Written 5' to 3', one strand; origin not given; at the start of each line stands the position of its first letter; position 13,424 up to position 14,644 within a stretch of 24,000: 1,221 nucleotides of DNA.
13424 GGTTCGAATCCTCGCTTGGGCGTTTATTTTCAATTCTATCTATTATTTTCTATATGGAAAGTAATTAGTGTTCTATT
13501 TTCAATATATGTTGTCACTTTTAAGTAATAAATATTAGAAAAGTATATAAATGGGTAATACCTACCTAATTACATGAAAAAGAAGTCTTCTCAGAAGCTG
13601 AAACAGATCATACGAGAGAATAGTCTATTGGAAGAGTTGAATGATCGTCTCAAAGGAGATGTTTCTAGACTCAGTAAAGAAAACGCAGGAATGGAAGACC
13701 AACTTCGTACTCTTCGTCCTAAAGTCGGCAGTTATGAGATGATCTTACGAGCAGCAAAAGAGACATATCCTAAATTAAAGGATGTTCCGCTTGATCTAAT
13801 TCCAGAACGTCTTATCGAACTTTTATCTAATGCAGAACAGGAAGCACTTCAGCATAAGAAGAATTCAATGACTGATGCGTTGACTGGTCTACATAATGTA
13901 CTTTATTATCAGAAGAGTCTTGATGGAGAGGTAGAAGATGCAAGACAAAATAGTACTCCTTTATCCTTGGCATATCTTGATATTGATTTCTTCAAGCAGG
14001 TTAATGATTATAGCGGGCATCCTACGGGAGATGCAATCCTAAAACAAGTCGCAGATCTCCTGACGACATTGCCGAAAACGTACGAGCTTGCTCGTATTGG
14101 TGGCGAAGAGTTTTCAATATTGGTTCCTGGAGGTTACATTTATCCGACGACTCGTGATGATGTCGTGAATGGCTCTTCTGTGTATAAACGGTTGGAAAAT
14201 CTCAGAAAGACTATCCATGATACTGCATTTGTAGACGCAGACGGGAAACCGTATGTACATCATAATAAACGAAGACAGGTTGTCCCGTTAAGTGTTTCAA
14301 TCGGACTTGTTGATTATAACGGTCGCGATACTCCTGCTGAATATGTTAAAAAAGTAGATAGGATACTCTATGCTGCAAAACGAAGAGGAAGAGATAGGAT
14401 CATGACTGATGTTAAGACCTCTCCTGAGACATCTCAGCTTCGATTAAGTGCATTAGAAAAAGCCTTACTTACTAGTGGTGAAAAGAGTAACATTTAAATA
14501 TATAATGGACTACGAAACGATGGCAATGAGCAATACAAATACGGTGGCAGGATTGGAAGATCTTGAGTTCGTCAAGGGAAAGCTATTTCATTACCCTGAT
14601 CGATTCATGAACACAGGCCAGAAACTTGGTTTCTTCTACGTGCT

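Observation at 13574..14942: GGDEF cyclase plus an unknown co-transcribed partner in an archaeal gene neighbourhood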

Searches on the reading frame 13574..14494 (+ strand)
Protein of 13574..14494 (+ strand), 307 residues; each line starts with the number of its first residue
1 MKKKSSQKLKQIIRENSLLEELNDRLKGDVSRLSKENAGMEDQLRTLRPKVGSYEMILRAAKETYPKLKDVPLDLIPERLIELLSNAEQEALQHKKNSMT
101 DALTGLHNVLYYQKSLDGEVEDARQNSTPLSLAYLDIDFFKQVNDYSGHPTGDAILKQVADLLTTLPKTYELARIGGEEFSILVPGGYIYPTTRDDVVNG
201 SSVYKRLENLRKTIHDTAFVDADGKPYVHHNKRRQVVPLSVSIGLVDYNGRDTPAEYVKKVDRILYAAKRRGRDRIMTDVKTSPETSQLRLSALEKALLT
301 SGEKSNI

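Call 4: search_protein_families(library=pfam, proteins=[window:13574-14494:+], max_evalue=0.1)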
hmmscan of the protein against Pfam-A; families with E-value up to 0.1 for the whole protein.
window:13574-14494:+ (307 aa): 3 families
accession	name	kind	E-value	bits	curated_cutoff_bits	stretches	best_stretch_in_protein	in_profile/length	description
PF00990.26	GGDEF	-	1.8e-27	96.5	23.8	2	99-185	2-89/161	Diguanylate cyclase, GGDEF domain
PF21037.2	CCDC138_cc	-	0.0025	18.2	27.1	0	19-47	13-41/59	Coiled-coil-domain-containing protein 138, coiled-coil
PF25450.1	Rab11-FIP3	-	0.0039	17.9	31.9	1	6-50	60-104/125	Rab11-FIP3-like domain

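Call 9: search_protein_families(library=padloc, proteins=[window:13574-14494:+], max_evalue=1)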
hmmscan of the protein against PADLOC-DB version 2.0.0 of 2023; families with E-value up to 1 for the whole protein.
window:13574-14494:+ (307 aa): 0 families

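Call 10: search_protein_families(library=ncbifam, proteins=[window:13574-14494:+], max_evalue=1)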
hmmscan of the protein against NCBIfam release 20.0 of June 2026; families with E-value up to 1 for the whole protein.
window:13574-14494:+ (307 aa): 25 families
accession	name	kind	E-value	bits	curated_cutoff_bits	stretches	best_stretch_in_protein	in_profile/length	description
TIGR00254.1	GGDEF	domain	2.1e-29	102.4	37.4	1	96-277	3-165/168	diguanylate cyclase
NF038266.1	diguan_SiaD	equivalog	3.2e-29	102.1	290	1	94-276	90-252/252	biofilm regulation diguanylate cyclase SiaD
NF007135.0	PRK09581.1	equivalog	3.5e-29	101.9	474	1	95-279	289-455/457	PleD family two-component system response regulator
NF007380.0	PRK09894.1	equivalog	9.1e-26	90.9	256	1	80-280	110-288/296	diguanylate cyclase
NF047872.1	GGDEF_GdpS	equivalog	2e-25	89.7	400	1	94-278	183-349/355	GGDEF domain-containing protein GdpS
NF051473.1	DigCycDgcsShew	equivalog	2.9e-25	89.2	400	2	76-187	114-225/291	diguanylate cyclase DgcS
NF047654.1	DiguCycDgcRLepto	equivalog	3.6e-25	88.5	500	1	94-277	129-294/295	diguanylate cyclase DgcR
NF007423.1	PRK09966.1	equivalog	1.6e-24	86.5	325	1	88-269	231-390/390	diguanylate cyclase DgcN/YfiN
NF041606.1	dguan_cyc_DgcA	equivalog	3.3e-22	78.9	370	1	96-277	176-337/340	diguanylate cyclase DgcA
NF007298.0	PRK09776.1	equivalog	3.8e-20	71.4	1135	1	96-277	682-843/1111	diguanylate cyclase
NF045675.1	PhdiestaseDibA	equivalog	7.6e-18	64.2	980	1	98-275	203-360/623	phosphodiesterase DibA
NF053781.1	cdiGMPphdstlr2612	equivalog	3.2e-16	58.2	1600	1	91-186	833-930/1268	Tlr1612 family c-di-GMP phosphodiesterase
NF011955.1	PRK15426.1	equivalog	3.9e-15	55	408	1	90-278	392-560/564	cellulose biosynthesis regulator diguanylate cyclase DgcQ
NF007474.0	PRK10060.1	equivalog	6.9e-15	54.3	782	1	89-184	230-322/663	cyclic di-GMP phosphodiesterase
NF007599.0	PRK10245.1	equivalog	2.4e-14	52.6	402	1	96-276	208-367/371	diguanylate cyclase AdrA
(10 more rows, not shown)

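Call 14: find_homologous_proteins(query=window:13574-14494:+, max_evalue=0.00001)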
Query window:13574-14494:+ (307 aa): 7463 proteins with E <= 0.00001 among 8000 candidates; the best 120 are listed.
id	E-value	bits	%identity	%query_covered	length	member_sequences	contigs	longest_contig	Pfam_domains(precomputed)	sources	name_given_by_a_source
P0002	4.0e-29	120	30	66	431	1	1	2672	PF22335.2,PF00990.27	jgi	jgi:diguanylate cyclase (GGDEF)-like protein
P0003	1.6e-25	109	-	-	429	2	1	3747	PF22335.2,PF00990.27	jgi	jgi:two-component system, cell cycle response regulator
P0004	1.9e-25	108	30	66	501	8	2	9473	PF00990.27,PF17853.7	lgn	-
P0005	1.4e-24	106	40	61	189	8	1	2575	PF00990.27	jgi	jgi:diguanylate cyclase (GGDEF)-like protein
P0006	1.9e-24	105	31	64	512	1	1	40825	PF00990.27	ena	-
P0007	4.4e-24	104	29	66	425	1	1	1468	PF22335.2,PF24898.3,PF00990.27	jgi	jgi:diguanylate cyclase (GGDEF)-like protein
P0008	5.6e-24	104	30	76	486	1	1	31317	PF22335.2,PF00990.27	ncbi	-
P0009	1.8e-23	102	36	71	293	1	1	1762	PF22335.2,PF00990.27,PF20975.3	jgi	jgi:diguanylate cyclase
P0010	2.2e-23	102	35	74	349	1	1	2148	PF00990.27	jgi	-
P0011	2.4e-23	102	-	-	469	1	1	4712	PF00990.27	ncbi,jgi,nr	ncbi:MAG: diguanylate cyclase [Proteobacteria bacterium]|jgi:two-component system, cell cycle respon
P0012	4.6e-23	101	36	69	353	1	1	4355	PF00990.27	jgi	jgi:diguanylate cyclase (GGDEF)-like protein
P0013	1.0e-22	99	36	69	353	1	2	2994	PF00990.27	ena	-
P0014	1.9e-22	99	36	60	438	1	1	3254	PF00990.27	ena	-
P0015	2.5e-22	98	36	59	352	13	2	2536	PF00990.27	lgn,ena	-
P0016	2.8e-22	98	35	66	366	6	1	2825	PF00990.27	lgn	-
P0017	4.1e-22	97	35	58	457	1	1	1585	PF00990.27,PF17853.7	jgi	jgi:diguanylate cyclase (GGDEF)-like protein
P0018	6.4e-22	97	36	64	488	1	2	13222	PF00990.27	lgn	-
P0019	1.1e-21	96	35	63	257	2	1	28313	PF00498.32,PF16697.11,PF00990.27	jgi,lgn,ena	-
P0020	1.2e-21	96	34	62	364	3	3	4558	PF00990.27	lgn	-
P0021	1.3e-21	96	41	59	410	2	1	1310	PF00990.27,PF00072.31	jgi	-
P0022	1.6e-21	96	37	61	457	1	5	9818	PF00990.27,PF00072.31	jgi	jgi:two-component system cell cycle response regulator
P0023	1.9e-21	95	33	72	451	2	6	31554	PF00990.27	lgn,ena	-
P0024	1.9e-21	95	30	62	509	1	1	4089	PF00990.27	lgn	-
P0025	2.1e-21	95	38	59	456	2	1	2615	PF00990.27,PF00072.31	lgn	-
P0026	2.4e-21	95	39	63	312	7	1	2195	PF08447.19,PF00990.27,PF17853.7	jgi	jgi:diguanylate cyclase (GGDEF)-like protein/PAS domain S-box-containing protein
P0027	2.6e-21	95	38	58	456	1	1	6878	PF00990.27,PF00072.31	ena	-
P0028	2.9e-21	95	38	61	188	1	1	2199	PF00990.27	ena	-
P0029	3.1e-21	95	38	66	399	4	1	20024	PF00990.27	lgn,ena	-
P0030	3.2e-21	95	36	65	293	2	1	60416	PF00990.27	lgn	-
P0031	3.3e-21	95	42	62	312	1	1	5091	PF08447.19,PF00990.27,PF17853.7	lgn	-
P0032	4.3e-21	94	36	65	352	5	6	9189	PF00990.27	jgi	jgi:diguanylate cyclase (GGDEF)-like protein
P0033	4.4e-21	94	37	60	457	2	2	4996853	PF00990.27,PF00072.31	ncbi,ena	-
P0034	4.7e-21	94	35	62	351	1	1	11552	PF00990.27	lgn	-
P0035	4.9e-21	94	31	74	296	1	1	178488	PF00498.32,PF16697.11,PF00990.27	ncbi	-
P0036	5.0e-21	94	37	62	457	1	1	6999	PF00990.27,PF00072.31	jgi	jgi:two-component system cell cycle response regulator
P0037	5.1e-21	94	35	63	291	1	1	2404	PF00498.32,PF16697.11,PF00990.27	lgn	-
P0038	5.2e-21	94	34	63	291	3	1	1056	PF00498.32,PF16697.11,PF00990.27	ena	-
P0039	5.5e-21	94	34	82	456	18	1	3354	PF00990.27,PF00072.31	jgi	jgi:two-component system, cell cycle response regulator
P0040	5.5e-21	94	38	59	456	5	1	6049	PF00990.27,PF00072.31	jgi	jgi:two-component system, cell cycle response regulator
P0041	6.3e-21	94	38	61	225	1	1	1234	PF00990.27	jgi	jgi:diguanylate cyclase (GGDEF)-like protein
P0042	8.7e-21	93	35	63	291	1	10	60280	PF00498.32,PF16697.11,PF00990.27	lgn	-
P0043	8.9e-21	93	38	59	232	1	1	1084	PF00990.27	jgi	jgi:diguanylate cyclase (GGDEF)-like protein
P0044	1.1e-20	93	40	59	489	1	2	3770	PF00497.26,PF00990.27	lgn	-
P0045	1.1e-20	93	36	66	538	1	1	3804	PF13424.13,PF00990.27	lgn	-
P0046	1.1e-20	93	39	59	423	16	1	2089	PF20968.4,PF00990.27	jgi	jgi:diguanylate cyclase (GGDEF)-like protein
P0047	1.2e-20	93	33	63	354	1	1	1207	PF00990.27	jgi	-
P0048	1.2e-20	93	35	64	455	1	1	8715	PF00990.27,PF00072.31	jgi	jgi:two-component system, cell cycle response regulator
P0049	1.3e-20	93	34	63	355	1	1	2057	PF00990.27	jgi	jgi:diguanylate cyclase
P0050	1.4e-20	92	35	62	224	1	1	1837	PF00990.27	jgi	jgi:diguanylate cyclase (GGDEF)-like protein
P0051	1.5e-20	92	40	59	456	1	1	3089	PF00990.27,PF00072.31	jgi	jgi:two-component system cell cycle response regulator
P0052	1.5e-20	92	38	59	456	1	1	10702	PF23198.2,PF00990.27,PF00072.31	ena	-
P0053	1.6e-20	92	40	62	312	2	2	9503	PF08447.19,PF00990.27,PF17853.7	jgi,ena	-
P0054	1.6e-20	92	33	66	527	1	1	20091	PF00990.27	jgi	jgi:two-component system, cell cycle response regulator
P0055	1.6e-20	92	35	59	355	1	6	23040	PF13185.13,PF01590.33,PF00990.27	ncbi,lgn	-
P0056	1.7e-20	92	34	63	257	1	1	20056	PF00498.32,PF16697.11,PF00990.27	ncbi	-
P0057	1.8e-20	92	37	58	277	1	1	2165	PF00990.27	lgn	-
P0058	2.1e-20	92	38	59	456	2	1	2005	PF00990.27,PF00072.31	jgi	jgi:two-component system cell cycle response regulator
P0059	2.1e-20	92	35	61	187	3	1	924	PF00990.27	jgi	jgi:diguanylate cyclase (GGDEF)-like protein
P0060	2.2e-20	92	38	59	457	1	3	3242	PF00990.27,PF00072.31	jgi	jgi:two-component system cell cycle response regulator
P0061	2.3e-20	92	35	63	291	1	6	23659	PF00498.32,PF16697.11,PF00990.27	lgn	-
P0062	2.3e-20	92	34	63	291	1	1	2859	PF00498.32,PF16697.11,PF00990.27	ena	-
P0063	2.3e-20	92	35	59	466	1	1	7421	PF00990.27,PF00072.31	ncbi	-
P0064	2.5e-20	92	35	57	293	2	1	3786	PF00498.32,PF16697.11,PF00990.27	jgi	-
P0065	2.5e-20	92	37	63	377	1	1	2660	PF20968.4,PF00990.27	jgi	-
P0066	2.5e-20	92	35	63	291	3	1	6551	PF00498.32,PF16697.11,PF00990.27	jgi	-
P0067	2.5e-20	92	34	58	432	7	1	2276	PF00990.27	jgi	-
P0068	2.8e-20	91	38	61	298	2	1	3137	PF00990.27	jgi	-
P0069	3.0e-20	91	39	59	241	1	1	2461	PF00990.27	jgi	jgi:two-component system, cell cycle response regulator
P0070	3.0e-20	91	34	63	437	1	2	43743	PF24898.3,PF00990.27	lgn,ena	-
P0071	3.2e-20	91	37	60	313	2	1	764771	PF08447.19,PF00990.27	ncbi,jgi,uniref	ncbi:diguanylate cyclase domain-containing protein [Dokdonella sp.]|uniref:sensor domain-containing 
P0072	3.3e-20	91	35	60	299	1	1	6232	PF00990.27,PF00072.31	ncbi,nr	ncbi:MAG TPA: diguanylate cyclase, partial [Hyphomicrobiaceae bacterium]|nr:diguanylate cyclase [Hyp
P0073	3.6e-20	91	36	66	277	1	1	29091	PF00990.27,PF00072.31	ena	-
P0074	3.6e-20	91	39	58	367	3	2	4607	PF20968.4,PF00990.27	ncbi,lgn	-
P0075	3.7e-20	91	34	60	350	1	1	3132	PF00990.27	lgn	-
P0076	3.8e-20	91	37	60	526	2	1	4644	PF13424.13,PF00990.27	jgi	-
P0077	4.3e-20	91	34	60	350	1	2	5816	PF22335.2,PF00990.27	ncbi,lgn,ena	-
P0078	4.3e-20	91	40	59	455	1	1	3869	PF00990.27,PF00072.31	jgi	jgi:two-component system, cell cycle response regulator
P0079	4.3e-20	91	36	59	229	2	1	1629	PF00990.27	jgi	jgi:two-component system cell cycle response regulator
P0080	4.5e-20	91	39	59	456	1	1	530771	PF00990.27,PF00072.31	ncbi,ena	-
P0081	4.8e-20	91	35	58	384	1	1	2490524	PF13426.14,PF13188.14,PF08448.17,PF00989.32,PF00990.27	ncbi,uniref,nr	ncbi:sensor domain-containing diguanylate cyclase [Thiohalophilus sp.]|uniref:GGDEF domain-containin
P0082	5.0e-20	91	32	63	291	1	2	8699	PF00498.32,PF16697.11,PF00990.27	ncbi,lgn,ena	-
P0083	5.3e-20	91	33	63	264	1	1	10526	PF00498.32,PF16697.11,PF00990.27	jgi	jgi:diguanylate cyclase (GGDEF)-like protein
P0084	5.4e-20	91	38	58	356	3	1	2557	PF00990.27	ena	-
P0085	5.9e-20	90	36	61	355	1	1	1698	PF13185.13,PF01590.33,PF00990.27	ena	-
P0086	6.0e-20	90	37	58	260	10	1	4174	PF00990.27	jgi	jgi:diguanylate cyclase (GGDEF)-like protein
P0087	6.0e-20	90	36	58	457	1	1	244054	PF00990.27,PF00072.31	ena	-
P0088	6.5e-20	90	34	82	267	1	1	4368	PF00990.27,PF00072.31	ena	-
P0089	6.6e-20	90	35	60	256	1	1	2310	PF00990.27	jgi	jgi:two-component system, cell cycle response regulator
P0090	6.7e-20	90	39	65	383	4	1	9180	PF20968.4,PF00990.27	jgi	jgi:diguanylate cyclase (GGDEF)-like protein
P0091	6.9e-20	90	37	59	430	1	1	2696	PF00990.27,PF00072.31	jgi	jgi:two-component system, cell cycle response regulator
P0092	7.5e-20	90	38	59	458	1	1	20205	PF23198.2,PF00990.27,PF00072.31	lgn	-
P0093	7.6e-20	90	33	63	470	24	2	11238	PF00990.27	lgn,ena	-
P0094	7.6e-20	90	36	59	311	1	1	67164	PF00990.27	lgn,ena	-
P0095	7.7e-20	90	36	66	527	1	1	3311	PF00990.27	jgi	jgi:two-component system cell cycle response regulator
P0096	7.8e-20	90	36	62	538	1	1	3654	PF13185.13,PF13492.13,PF00990.27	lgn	-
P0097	7.9e-20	90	40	64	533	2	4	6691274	PF08448.17,PF16927.12,PF00990.27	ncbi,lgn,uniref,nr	ncbi:diguanylate cyclase [Planomonospora venezuelensis]|uniref:Diguanylate cyclase (GGDEF)-like prot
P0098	8.2e-20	90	36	63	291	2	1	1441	PF00498.32,PF16697.11,PF00990.27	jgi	jgi:diguanylate cyclase (GGDEF)-like protein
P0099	8.4e-20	90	30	79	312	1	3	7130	PF13185.13,PF13492.13,PF00990.27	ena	-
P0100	8.6e-20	90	35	70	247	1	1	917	PF01590.33,PF00990.27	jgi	jgi:diguanylate cyclase (GGDEF)-like protein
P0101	8.7e-20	90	35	69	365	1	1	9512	PF05230.17,PF00990.27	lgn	-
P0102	8.9e-20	90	36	58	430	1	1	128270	PF05227.20,PF00990.27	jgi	-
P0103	9.5e-20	90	31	72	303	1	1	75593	PF13492.13,PF00990.27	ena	-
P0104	9.8e-20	90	35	63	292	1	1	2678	PF00498.32,PF16697.11,PF00990.27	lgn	-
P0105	1.0e-19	90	32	84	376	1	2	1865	PF13185.13,PF01590.33,PF13492.13,PF00990.27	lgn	-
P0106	1.1e-19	89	33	63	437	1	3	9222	PF24898.3,PF00990.27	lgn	-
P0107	1.2e-19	89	35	63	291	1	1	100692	PF00498.32,PF16697.11,PF00990.27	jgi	jgi:two-component system, cell cycle response regulator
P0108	1.2e-19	89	36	59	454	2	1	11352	PF00990.27,PF00072.31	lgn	-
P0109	1.2e-19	89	35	59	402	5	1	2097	PF23198.2,PF00990.27,PF00072.31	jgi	-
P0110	1.2e-19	89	32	75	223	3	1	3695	PF00990.27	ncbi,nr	ncbi:MAG TPA: diguanylate cyclase, partial [Desulfobacterales bacterium]|nr:diguanylate cyclase [Des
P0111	1.2e-19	89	30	73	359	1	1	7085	PF00990.27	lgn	-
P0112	1.3e-19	89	35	63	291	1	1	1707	PF00498.32,PF16697.11,PF00990.27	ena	-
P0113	1.3e-19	89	37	64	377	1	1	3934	PF20968.4,PF00990.27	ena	-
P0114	1.3e-19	89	34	65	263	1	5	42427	PF00990.27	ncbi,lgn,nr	ncbi:MAG: GGDEF domain-containing protein [Rhizobiales bacterium]|nr:GGDEF domain-containing protein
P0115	1.3e-19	89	36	63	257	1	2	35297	PF00498.32,PF16697.11,PF00990.27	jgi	jgi:diguanylate cyclase (GGDEF)-like protein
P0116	1.4e-19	89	39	43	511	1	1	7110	PF08668.19,PF01966.29,PF00990.27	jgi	jgi:diguanylate cyclase (GGDEF)-like protein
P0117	1.4e-19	89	35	65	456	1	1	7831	PF00990.27,PF00072.31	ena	-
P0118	1.4e-19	89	35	63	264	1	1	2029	PF00498.32,PF16697.11,PF00990.27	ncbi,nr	ncbi:MAG TPA: GGDEF domain-containing protein, partial [Polyangiaceae bacterium]|nr:GGDEF domain-con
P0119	1.4e-19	89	35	63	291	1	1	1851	PF00498.32,PF16697.11,PF00990.27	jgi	jgi:diguanylate cyclase (GGDEF)-like protein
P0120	1.4e-19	89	36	65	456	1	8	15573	PF00990.27,PF00072.31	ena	-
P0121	1.4e-19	89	39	62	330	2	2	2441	PF08448.17,PF00990.27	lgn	-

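Call 44: list_cluster_members(proteins=[P0001, window:13574-14494:+, window:11555-13333:+, P0123, P0124])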
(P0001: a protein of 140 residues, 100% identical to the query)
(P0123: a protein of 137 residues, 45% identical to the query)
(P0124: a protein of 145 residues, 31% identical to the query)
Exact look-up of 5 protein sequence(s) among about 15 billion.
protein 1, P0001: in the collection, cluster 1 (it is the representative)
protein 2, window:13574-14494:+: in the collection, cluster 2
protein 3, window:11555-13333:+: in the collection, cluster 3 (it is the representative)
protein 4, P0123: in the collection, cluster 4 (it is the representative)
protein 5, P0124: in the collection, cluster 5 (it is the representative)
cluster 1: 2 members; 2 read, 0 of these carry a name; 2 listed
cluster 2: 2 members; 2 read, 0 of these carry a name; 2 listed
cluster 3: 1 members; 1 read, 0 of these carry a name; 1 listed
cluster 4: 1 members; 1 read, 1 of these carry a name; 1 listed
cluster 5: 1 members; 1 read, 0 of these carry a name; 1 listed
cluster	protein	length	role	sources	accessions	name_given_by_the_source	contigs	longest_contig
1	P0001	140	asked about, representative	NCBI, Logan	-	-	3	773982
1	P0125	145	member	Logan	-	-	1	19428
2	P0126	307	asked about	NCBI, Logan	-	-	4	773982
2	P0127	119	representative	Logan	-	-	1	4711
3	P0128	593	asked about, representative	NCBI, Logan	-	-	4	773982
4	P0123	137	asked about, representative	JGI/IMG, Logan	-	hypothetical protein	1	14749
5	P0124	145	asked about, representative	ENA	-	-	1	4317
